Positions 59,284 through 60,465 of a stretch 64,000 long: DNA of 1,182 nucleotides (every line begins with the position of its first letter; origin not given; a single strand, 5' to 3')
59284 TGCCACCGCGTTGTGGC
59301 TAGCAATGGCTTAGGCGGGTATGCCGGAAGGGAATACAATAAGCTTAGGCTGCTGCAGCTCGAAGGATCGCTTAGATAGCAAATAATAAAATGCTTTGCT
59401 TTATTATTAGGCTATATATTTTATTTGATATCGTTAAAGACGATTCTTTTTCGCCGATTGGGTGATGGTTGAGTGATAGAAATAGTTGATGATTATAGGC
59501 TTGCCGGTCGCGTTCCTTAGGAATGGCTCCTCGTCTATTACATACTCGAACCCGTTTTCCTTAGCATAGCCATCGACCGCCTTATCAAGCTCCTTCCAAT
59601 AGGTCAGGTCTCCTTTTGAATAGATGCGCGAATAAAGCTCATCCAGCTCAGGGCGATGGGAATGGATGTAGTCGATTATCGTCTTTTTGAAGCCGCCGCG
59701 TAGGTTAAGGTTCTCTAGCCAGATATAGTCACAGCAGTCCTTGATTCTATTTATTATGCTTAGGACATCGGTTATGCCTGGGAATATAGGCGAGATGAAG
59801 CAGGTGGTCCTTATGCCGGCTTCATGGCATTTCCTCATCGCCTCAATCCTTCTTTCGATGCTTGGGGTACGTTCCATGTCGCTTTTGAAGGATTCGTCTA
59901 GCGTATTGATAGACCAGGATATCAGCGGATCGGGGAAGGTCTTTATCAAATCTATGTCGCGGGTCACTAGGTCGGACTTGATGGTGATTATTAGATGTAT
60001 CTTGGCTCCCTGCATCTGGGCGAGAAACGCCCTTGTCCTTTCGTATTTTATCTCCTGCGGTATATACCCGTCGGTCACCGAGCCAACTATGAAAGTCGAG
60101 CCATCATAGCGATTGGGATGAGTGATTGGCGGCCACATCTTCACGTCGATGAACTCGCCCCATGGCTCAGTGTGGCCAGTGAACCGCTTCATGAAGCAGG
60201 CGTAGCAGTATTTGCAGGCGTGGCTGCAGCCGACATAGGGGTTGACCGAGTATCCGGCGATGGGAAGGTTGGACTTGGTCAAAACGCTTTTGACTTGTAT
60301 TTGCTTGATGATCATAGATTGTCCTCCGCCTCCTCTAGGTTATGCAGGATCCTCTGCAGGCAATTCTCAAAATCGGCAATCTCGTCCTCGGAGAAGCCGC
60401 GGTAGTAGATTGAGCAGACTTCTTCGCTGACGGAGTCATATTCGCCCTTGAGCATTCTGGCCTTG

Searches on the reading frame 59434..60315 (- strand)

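Call 78: search_protein_families(library=pfam, proteins=[window:59434-60315:-], max_evalue=0.001)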
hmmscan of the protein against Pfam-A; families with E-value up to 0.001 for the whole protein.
window:59434-60315:- (293 aa): 1 family
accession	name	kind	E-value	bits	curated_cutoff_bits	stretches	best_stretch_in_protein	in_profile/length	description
PF04055.27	Radical_SAM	-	4e-15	56.8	29.5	1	24-183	1-156/166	Radical SAM superfamily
